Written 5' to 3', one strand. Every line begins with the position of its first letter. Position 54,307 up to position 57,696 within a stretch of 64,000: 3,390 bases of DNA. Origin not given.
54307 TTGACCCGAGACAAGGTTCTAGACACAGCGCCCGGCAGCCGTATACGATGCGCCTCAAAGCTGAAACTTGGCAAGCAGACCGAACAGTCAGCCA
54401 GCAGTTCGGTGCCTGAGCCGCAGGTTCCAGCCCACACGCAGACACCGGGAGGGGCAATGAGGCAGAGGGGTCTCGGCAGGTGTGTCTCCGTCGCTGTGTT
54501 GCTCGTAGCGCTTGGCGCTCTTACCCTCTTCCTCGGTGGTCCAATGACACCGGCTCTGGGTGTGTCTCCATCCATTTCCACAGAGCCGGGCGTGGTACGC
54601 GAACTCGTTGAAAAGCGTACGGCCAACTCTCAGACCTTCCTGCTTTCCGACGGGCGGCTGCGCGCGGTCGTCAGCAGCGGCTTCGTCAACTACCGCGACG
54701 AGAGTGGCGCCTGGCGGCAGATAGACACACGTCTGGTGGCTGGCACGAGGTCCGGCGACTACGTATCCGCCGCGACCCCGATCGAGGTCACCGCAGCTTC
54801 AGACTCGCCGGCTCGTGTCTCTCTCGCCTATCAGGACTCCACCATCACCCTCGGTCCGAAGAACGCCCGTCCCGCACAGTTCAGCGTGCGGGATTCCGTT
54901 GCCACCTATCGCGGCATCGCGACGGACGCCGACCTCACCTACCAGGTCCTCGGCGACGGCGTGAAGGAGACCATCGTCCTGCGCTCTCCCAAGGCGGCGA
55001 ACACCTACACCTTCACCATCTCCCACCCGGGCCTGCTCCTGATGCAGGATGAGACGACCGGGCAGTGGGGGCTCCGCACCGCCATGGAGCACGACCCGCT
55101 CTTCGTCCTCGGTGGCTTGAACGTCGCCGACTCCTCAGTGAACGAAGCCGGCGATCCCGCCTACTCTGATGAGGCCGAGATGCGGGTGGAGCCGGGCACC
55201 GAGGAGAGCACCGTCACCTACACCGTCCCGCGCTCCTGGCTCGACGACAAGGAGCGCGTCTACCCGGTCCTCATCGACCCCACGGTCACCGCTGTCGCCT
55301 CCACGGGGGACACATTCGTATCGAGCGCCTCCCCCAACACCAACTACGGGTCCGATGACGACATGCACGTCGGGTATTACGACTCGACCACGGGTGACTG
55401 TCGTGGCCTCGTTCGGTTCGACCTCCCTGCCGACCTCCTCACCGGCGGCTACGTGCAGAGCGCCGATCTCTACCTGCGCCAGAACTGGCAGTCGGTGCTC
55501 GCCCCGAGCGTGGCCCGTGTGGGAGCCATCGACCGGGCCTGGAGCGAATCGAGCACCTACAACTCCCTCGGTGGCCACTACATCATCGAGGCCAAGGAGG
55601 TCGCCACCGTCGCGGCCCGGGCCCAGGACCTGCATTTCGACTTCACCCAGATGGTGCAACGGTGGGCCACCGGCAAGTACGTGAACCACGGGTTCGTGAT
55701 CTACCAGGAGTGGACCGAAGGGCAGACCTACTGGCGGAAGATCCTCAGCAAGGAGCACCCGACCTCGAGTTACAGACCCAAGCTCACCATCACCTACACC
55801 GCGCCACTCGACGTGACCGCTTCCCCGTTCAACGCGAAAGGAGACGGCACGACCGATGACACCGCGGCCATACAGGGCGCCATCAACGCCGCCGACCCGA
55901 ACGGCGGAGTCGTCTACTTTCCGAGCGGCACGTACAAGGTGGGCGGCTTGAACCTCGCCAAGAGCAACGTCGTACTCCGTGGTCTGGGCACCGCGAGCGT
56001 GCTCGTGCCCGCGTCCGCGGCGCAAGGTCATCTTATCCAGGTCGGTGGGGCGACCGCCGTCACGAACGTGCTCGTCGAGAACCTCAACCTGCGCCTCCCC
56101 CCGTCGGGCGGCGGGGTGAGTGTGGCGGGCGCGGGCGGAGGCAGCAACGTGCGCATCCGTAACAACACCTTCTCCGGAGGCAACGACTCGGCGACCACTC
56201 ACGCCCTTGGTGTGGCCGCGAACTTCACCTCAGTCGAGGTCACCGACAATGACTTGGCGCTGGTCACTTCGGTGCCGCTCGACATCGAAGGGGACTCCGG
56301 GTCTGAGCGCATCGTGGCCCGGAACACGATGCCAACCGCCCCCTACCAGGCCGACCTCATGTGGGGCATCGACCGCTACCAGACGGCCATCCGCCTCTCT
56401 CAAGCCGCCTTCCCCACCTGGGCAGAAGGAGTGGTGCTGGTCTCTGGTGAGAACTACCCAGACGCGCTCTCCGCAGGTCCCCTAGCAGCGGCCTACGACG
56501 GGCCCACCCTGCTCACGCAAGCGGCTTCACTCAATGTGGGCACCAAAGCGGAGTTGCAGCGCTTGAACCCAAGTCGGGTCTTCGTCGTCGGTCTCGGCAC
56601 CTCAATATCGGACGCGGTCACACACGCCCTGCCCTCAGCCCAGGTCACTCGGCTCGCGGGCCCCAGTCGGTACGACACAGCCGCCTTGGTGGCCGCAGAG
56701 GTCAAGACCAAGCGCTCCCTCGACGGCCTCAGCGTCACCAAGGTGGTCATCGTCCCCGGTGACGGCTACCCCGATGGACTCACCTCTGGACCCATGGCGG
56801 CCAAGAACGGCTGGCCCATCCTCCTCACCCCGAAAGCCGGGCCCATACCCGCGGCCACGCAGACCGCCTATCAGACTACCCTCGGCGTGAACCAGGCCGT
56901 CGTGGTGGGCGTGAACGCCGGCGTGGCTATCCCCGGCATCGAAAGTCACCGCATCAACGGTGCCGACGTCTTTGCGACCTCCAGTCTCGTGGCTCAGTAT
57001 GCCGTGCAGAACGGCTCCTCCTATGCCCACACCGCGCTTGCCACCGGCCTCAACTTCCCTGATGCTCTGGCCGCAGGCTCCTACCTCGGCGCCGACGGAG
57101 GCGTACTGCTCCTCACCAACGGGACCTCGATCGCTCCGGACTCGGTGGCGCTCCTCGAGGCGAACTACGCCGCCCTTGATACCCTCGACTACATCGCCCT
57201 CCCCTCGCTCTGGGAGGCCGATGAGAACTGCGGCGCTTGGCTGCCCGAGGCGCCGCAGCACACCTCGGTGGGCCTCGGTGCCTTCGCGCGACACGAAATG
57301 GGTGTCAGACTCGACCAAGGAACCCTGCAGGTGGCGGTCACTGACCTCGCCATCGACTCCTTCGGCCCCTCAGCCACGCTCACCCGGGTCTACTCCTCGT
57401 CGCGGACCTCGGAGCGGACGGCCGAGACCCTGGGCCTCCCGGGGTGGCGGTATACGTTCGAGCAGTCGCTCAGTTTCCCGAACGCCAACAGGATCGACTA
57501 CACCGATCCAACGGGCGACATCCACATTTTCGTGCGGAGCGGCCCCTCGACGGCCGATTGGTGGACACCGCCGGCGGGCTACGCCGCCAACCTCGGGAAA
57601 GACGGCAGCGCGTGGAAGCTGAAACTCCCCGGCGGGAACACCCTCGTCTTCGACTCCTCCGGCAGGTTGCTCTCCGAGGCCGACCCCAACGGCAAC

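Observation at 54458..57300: Unusual N-terminal architecture of the RHS protein: DNRLRE-like domain, pectate-lyase-like beta-helix and three CWB2 cell-wall-binding repeats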

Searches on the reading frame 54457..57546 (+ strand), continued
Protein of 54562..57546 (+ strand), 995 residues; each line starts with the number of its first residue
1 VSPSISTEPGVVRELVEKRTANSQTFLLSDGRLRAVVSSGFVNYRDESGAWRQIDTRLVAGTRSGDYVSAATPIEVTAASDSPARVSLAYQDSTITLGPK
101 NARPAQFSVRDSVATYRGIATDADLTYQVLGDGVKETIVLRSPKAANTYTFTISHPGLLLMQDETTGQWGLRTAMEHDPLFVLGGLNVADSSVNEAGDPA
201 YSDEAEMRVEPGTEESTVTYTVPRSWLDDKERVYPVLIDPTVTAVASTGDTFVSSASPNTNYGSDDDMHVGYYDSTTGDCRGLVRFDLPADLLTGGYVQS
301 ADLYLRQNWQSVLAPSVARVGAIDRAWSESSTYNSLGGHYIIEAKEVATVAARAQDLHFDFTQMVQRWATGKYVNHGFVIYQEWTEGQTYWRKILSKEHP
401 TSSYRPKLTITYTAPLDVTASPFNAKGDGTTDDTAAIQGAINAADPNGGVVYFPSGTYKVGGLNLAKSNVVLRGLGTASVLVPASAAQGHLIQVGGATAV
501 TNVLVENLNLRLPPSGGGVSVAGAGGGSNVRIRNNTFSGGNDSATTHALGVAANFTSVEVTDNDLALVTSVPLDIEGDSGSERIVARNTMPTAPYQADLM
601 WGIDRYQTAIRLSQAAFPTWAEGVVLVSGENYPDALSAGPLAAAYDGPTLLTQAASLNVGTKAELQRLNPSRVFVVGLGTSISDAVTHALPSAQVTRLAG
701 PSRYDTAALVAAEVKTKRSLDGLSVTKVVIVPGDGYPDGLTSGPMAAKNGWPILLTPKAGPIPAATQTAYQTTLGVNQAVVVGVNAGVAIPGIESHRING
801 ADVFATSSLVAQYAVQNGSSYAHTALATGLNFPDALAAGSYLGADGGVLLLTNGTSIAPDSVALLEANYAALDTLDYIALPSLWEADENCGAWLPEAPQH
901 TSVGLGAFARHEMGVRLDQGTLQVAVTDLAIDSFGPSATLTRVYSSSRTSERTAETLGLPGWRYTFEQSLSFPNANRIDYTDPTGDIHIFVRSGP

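Call 65: list_cluster_members(proteins=[P0165, P0166, P0167, P0169, P0170, P0171, P0172, P0175, P0178, P0196])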
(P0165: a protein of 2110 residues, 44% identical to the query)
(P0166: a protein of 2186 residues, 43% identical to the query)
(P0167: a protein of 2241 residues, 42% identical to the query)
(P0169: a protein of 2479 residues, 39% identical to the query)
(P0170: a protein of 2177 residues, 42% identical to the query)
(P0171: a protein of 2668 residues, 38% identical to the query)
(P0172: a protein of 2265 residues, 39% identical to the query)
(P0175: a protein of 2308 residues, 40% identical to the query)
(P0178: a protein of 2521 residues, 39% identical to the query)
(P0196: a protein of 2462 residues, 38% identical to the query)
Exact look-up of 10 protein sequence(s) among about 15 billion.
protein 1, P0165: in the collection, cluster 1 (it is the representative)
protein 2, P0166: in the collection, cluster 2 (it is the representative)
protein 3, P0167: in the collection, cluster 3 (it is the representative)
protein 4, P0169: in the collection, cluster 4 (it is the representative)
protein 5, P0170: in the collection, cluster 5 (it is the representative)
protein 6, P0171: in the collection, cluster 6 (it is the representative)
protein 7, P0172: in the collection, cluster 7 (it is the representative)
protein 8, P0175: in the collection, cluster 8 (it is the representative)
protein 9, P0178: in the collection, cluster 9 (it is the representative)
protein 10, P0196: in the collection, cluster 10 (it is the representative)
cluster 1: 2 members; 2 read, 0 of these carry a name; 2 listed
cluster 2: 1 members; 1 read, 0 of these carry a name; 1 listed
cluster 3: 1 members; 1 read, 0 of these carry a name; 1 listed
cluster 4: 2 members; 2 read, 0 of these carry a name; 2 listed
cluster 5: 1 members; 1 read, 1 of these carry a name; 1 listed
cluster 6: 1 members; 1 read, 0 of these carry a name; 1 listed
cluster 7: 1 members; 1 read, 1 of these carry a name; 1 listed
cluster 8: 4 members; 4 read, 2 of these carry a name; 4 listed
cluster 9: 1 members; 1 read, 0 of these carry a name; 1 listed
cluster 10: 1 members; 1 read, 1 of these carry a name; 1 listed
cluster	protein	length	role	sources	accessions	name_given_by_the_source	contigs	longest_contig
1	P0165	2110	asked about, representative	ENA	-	-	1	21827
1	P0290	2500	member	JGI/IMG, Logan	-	-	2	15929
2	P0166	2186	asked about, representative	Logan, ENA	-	-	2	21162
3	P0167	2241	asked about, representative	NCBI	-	-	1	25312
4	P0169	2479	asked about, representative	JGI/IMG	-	-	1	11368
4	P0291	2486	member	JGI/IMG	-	-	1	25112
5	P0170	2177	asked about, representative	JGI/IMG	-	RHS repeat-associated protein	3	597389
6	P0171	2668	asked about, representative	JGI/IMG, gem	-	-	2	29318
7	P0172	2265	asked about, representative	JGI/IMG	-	RHS repeat-associated protein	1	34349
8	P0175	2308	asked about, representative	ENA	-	-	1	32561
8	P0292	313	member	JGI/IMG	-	RHS repeat-associated protein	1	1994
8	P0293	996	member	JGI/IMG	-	RHS repeat-associated protein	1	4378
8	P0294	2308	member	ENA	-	-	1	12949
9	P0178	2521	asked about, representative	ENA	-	-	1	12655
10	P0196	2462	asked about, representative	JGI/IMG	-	RHS repeat-associated protein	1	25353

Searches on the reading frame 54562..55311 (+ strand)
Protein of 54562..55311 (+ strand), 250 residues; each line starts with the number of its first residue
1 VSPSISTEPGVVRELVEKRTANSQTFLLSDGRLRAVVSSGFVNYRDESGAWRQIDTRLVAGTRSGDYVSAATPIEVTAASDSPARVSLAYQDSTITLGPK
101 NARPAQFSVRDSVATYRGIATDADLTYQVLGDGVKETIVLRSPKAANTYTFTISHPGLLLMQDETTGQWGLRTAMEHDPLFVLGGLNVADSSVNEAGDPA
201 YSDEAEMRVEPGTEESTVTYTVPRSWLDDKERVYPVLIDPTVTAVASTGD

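Call 54: search_protein_families(library=pfam, proteins=[window:54562-55311:+], max_evalue=1)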
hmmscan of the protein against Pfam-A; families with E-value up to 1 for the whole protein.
window:54562-55311:+ (250 aa): 1 family
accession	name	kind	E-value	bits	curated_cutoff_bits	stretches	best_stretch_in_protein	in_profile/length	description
PF14042.11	DUF4247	-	0.014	16.5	27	1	80-118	60-98/122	Domain of unknown function (DUF4247)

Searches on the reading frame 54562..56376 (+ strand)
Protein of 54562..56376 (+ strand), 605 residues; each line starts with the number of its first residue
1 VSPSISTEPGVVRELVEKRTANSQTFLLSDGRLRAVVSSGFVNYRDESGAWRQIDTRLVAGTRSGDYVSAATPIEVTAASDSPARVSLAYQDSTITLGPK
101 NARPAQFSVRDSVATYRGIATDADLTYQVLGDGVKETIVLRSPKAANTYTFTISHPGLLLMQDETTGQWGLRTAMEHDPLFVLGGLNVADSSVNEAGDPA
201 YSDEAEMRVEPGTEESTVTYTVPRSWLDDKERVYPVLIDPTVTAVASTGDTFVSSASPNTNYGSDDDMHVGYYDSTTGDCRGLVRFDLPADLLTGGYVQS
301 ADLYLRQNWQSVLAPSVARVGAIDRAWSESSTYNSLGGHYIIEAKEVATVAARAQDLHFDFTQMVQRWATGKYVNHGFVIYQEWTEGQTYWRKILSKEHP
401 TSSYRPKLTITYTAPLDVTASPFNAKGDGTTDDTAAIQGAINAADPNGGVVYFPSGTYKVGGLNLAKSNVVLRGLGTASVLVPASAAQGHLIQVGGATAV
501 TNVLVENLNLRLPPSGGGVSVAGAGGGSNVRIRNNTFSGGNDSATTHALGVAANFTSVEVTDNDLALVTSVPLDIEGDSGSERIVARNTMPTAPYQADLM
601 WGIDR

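Call 38: predict_structure(alignment_id=A1)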
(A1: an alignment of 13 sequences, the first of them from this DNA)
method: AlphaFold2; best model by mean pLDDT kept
length: 605 residues; sequences in the alignment: 13
mean_pLDDT: 72.0   pTM: 0.57
mean pLDDT of the five models: 72.0, 71.7, 71.6, 70.1, 67.7
residues with pLDDT >= 90: 96; 70-90: 288; 50-70: 126; < 50: 95
segments of 3 or more residues with pLDDT < 50: 1-6, 40-58, 195-198, 245-276, 384-394, 399-403, 594-605
pLDDT, mean of each block of 10 residues (from residue 1): 50 74 77 76 40 45 59 59 67 78 66 73 75 70 87 88 78 82 72 53 83 90 87 72 37 26 32 46 70 82 70 63 67 55 77 74 84 75 48 47 64 86 91 95 85 95 92 93 88 93 94 86 89 92 73 87 86 69 81 48 30
secondary structure, 60 per line:
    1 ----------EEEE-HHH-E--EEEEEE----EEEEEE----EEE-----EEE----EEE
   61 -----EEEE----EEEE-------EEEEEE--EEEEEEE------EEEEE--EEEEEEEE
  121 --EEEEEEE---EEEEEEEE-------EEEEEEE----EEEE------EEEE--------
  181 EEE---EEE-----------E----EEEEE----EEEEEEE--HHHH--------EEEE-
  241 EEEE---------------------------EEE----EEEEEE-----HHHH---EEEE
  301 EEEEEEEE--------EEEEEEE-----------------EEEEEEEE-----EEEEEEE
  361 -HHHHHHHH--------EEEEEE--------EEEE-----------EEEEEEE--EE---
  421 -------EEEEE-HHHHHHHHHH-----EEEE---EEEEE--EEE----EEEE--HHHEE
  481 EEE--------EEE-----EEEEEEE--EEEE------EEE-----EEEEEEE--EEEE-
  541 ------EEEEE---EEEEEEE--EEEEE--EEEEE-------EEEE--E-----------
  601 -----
elements in order: E11-14 E23-28 E33-38 E43-45 E51-53 E58-60 E66-69 E74-77 E85-90 E93-99 E106-110 E113-120 E123-129 E133-140 E148-154 E159-162 E169-172 E181-183 E187-189 E206-210 E215-221 H224-227 E236-239 E241-244 E272-274 E279-284 H290-293 E297-308 E317-323 E341-348 E354-360 H362-369 E378-383 E392-395 E407-413 E428-432 H434-443 E449-452 E456-460 E463-465 E470-473 E479-483 E492-494 E500-506 E509-512 E519-521 E527-533 E536-539 E547-551 E555-561 E564-568 E571-575 E583-586

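Call 43: fold_search(model_id=the predicted structure, library=pdb)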
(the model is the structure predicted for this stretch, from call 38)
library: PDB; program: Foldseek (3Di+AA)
matches with E <= 10: 1032; with E <= 0.001: 8
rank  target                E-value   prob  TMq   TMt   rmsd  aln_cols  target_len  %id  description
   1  8fxs_B                1.3e-04  1.00  0.17  0.30   7.6       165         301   18  Crystal structure of human pro-TGF-beta2 in complex with Nb9 (released 2023-06-21)
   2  8fxv_A                1.7e-04  1.00  0.16  0.28  10.2       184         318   18  Crystal structure of human proTGF-beta2 in complex with Nb18 (released 2023-06-21)
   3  8fxs_A                2.2e-04  1.00  0.17  0.30   6.0       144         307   20  Crystal structure of human pro-TGF-beta2 in complex with Nb9 (released 2023-06-21)
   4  4qaw_A                3.2e-04  0.91  0.11  0.12  17.4       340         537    8  Structure of modular Xyn30D from Paenibacillus barcinonensis (released 2014-10-08)
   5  1nkg                  3.5e-04  0.35  0.11  0.12  25.1       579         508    9  Rhamnogalacturonan lyase from Aspergillus aculeatus (released 2004-05-25)
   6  4qaw_B                4.4e-04  0.89  0.12  0.13  18.0       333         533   10  Structure of modular Xyn30D from Paenibacillus barcinonensis (released 2014-10-08)
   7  4qaw_E                6.3e-04  0.84  0.11  0.13  18.0       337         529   11  Structure of modular Xyn30D from Paenibacillus barcinonensis (released 2014-10-08)
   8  4qaw_C                6.6e-04  0.54  0.10  0.11  17.4       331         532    9  Structure of modular Xyn30D from Paenibacillus barcinonensis (released 2014-10-08)
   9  4qaw_D                1.4e-03  0.75  0.11  0.12  17.4       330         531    9  Structure of modular Xyn30D from Paenibacillus barcinonensis (released 2014-10-08)
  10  8ja4                  1.7e-03  1.00  0.18  0.22  10.7       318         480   15  Structure of the alginate epimerase/lyase (released 2024-05-08)
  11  9ozl_B                1.9e-03  1.00  0.18  0.30   8.7       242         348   16  Crystal structure of the polysaccharide lyase RbmB from Vibrio cholerae (released 2026-03-11)
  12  9ozl_C                2.0e-03  1.00  0.20  0.33   6.7       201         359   19  Crystal structure of the polysaccharide lyase RbmB from Vibrio cholerae (released 2026-03-11)
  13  4ycg_B                2.6e-03  1.00  0.18  0.48   4.5       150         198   12  Pro-bone morphogenetic protein 9 (released 2015-03-04)
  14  8yk3_B                3.0e-03  0.63  0.15  0.15  24.9       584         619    9  Blood group B alpha-1,3-galactosidase AgaBb from Bifidobacterium bifidum, construct T7-tag_24-673 (released 2024-07-10)
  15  8ziy_A                3.5e-03  0.41  0.10  0.10  21.2       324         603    9  trypsinogen-EP-E574A (released 2025-05-21)
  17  9ozd_A                4.9e-03  1.00  0.22  0.36   5.0       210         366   20  Crystal structure of the polysaccharide lyase RbmB from Vibrio cholerae bound to Vibrio Polysaccharide (released 2026-03-11)
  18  4ycg_A                6.9e-03  1.00  0.19  0.51   4.3       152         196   11  Pro-bone morphogenetic protein 9 (released 2015-03-04)
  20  7b8b_A                7.6e-03  1.00  0.22  0.33   6.3       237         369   20  ADPG2 - ENDOPOLYGALACTURONASE FROM ARABIDOPSIS THALIANA (released 2022-06-22)
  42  8wab_A                2.7e-02  1.00  0.17  0.48   7.1       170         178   19  Crystal structure of a chondroitin sulfate-binding carbohydrate binding module of a chondroitinase (released 2024-01-17)
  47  8ikx_A                2.8e-02  1.00  0.19  0.28   5.7       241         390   14  An Arabidopsis polygalacturonase PGLR (released 2024-02-07)
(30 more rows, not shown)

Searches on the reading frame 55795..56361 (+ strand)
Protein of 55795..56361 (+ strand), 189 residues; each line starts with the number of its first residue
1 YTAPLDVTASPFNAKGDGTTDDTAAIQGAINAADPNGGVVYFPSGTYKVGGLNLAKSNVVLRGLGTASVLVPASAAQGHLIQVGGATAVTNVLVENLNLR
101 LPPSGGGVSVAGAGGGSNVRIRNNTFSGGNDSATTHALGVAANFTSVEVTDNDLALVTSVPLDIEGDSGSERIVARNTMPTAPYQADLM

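Call 54: search_protein_families(library=pfam, proteins=[window:55795-56361:+], max_evalue=1)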
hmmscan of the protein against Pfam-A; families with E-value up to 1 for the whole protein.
window:55795-56361:+ (189 aa): 4 families
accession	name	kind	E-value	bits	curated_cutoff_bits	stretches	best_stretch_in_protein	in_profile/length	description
PF12708.12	Pect-lyase_RHGA_epim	-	1.3e-15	58.3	27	1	12-69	7-66/213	Rhamnogalacturonase A/epimerase, pectate lyase-like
PF12218.14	End_N_terminal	-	0.0004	20.5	26.3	1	14-52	1-38/67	N terminal extension of bacteriophage endosialidase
PF00608.22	Adeno_shaft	-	0.0093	16.1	30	1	145-167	5-27/44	Adenoviral fibre protein (repeat/shaft region)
PF13229.12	Beta_helix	-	0.0098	16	25.9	1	81-155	26-88/158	Right handed beta helix region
